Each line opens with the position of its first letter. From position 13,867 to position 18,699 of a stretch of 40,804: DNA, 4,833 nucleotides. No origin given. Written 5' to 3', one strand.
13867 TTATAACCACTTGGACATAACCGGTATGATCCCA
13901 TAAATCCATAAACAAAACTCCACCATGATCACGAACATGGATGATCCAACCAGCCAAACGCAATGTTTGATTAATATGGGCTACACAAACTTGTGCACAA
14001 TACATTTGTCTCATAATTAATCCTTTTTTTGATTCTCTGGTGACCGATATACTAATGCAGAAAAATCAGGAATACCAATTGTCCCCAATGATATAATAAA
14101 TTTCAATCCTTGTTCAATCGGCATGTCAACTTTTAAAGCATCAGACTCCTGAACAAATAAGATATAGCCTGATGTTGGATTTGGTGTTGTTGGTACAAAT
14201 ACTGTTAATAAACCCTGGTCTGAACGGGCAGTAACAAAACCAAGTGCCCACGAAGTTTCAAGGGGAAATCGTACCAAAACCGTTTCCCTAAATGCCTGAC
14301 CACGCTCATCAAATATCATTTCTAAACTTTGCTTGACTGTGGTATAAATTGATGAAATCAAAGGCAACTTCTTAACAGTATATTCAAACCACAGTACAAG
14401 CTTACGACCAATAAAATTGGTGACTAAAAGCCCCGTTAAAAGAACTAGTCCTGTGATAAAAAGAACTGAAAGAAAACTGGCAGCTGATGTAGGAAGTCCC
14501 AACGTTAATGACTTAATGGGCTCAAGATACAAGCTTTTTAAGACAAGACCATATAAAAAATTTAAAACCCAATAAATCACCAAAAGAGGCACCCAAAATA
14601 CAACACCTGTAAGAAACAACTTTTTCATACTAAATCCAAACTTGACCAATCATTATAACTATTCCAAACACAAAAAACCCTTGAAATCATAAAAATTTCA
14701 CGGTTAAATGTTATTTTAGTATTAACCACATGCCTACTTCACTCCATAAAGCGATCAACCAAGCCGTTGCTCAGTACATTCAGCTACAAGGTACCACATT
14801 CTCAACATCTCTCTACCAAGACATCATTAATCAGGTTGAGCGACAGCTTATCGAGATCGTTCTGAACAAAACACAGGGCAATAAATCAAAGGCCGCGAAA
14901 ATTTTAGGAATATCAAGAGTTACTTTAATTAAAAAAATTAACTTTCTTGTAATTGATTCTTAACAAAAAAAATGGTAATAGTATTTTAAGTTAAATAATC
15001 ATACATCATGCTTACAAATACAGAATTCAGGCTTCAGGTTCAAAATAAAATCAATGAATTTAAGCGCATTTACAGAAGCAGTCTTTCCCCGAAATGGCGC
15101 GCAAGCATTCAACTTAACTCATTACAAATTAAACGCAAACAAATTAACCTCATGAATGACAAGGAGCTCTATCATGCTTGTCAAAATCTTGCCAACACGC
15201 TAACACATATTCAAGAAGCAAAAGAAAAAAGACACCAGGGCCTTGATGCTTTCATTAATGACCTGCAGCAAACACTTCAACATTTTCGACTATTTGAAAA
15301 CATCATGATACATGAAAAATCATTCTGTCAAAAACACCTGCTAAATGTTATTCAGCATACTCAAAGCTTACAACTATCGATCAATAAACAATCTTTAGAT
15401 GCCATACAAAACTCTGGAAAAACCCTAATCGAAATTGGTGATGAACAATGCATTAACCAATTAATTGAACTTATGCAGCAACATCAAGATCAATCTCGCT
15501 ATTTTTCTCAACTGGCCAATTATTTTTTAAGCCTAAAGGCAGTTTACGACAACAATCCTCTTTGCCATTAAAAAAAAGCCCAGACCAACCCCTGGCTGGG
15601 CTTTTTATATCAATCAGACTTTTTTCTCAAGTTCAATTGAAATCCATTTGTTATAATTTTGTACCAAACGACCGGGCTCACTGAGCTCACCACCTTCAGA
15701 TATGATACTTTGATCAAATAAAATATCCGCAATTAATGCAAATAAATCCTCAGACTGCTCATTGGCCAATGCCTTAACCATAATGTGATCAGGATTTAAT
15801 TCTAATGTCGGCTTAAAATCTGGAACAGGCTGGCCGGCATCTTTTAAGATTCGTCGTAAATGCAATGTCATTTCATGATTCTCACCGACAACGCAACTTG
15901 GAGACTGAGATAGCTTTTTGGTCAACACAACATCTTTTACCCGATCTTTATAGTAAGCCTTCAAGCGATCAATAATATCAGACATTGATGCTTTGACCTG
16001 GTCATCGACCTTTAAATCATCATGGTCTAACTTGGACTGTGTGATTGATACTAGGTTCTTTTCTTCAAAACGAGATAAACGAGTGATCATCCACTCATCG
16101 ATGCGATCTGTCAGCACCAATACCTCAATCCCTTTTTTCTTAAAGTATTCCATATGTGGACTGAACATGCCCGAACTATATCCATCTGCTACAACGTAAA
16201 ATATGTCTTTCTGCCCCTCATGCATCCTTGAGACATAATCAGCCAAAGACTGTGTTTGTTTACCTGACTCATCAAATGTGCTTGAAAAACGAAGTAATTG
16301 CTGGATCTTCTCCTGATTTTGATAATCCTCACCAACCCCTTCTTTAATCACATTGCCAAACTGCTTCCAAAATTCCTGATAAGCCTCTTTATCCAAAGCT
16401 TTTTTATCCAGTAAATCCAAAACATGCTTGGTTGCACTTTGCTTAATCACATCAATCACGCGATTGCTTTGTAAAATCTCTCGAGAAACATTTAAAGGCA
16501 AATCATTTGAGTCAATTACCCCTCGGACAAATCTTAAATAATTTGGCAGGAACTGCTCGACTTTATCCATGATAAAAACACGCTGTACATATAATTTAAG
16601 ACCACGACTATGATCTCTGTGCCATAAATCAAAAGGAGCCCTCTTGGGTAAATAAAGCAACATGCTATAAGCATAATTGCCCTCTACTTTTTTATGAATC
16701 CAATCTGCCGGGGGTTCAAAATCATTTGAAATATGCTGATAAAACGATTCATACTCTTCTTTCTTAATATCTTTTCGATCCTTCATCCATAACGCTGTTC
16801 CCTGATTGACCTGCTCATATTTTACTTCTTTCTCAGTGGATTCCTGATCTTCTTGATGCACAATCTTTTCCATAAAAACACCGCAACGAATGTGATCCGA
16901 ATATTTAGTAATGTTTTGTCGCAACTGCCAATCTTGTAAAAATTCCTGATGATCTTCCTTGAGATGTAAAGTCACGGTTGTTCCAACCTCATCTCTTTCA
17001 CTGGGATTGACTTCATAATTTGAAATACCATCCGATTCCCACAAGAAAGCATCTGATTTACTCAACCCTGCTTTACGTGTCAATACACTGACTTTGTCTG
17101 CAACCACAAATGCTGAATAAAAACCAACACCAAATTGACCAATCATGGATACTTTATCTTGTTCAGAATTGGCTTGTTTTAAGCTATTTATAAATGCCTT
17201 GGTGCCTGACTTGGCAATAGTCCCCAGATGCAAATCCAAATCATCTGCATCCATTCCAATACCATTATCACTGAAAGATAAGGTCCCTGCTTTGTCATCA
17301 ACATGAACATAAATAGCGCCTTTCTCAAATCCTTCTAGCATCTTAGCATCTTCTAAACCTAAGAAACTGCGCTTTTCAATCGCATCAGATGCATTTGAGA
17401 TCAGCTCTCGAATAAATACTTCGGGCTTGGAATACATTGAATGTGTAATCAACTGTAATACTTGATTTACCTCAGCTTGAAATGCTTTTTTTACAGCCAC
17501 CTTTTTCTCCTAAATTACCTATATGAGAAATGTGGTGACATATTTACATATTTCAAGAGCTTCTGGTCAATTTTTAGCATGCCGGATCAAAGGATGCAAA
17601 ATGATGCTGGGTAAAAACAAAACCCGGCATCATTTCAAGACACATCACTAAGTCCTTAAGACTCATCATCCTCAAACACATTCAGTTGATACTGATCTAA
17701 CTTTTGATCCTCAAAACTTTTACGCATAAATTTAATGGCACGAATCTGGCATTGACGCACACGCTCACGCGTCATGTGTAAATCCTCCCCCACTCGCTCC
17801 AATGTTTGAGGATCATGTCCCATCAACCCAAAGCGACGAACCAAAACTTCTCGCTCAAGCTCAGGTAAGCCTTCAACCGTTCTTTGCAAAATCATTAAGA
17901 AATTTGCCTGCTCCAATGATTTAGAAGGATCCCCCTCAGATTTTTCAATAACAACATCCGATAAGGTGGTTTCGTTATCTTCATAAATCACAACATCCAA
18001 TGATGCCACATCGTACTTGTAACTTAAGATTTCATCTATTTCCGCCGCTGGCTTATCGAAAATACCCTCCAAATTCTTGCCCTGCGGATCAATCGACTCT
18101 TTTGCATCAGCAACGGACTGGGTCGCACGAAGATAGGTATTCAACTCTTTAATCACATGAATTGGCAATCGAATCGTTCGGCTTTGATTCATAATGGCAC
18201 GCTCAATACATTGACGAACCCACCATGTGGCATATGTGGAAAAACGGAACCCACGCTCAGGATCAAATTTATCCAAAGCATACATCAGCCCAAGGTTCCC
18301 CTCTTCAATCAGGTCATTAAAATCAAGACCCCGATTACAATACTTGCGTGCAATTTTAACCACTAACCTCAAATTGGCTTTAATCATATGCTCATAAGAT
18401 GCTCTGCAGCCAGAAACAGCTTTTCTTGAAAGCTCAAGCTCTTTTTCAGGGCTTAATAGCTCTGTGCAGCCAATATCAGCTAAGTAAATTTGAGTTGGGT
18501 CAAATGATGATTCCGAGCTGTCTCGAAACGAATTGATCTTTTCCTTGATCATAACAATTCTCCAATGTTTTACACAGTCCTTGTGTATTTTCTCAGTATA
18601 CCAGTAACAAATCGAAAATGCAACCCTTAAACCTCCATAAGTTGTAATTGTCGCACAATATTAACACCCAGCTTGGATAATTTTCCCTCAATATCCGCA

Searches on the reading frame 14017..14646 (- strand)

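Call 8: search_protein_families(library=pfam, proteins=[window:14017-14646:-], max_evalue=0.001)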
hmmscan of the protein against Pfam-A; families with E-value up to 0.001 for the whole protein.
window:14017-14646:- (209 aa): 1 family
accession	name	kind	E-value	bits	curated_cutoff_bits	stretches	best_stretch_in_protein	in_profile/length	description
PF04367.18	DUF502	-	7.8e-29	100.1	23.8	1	64-159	3-107/107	Protein of unknown function (DUF502)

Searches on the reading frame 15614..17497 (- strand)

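Call 8: search_protein_families(library=pfam, proteins=[window:15614-17497:-], max_evalue=0.001)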
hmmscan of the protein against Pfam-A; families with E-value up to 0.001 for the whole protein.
window:15614-17497:- (627 aa): 4 families
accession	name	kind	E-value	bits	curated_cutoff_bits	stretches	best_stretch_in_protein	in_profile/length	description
PF00183.23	HSP90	-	3.5e-112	376.5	24.4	1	214-624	66-491/518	Hsp90 protein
PF13589.12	HATPase_c_3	-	4.5e-09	36.9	25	1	25-149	3-101/137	Histidine kinase-, DNA gyrase B-, and HSP90-like ATPase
PF02518.31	HATPase_c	-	9.2e-07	29.7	26.4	1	29-182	10-110/111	Histidine kinase-, DNA gyrase B-, and HSP90-like ATPase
PF25794.1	SACS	-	5.8e-05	23.4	32.8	0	111-142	91-122/247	Sacsin domain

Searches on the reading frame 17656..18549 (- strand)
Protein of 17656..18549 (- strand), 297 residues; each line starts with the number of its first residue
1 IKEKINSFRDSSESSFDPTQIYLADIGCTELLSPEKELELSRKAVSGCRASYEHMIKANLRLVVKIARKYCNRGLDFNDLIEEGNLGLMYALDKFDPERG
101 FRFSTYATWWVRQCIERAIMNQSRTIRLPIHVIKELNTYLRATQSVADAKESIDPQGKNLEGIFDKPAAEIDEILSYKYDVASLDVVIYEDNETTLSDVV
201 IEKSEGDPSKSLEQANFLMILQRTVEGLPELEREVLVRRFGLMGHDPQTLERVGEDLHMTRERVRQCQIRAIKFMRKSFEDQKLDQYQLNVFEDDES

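Call 8: search_protein_families(library=pfam, proteins=[window:17656-18549:-], max_evalue=0.001)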
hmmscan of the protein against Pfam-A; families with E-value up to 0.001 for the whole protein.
window:17656-18549:- (297 aa): 3 families
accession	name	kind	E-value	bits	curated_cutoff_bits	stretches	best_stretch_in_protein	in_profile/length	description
PF04542.20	Sigma70_r2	-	3.2e-22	78.5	24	1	55-125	1-71/71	Sigma-70 region 2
PF04545.22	Sigma70_r4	-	1.3e-11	44.2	24.1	1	226-277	3-50/50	Sigma-70, region 4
PF00140.25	Sigma70_r1_2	-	3e-07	30.7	22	1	17-44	1-28/34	Sigma-70 factor, region 1.2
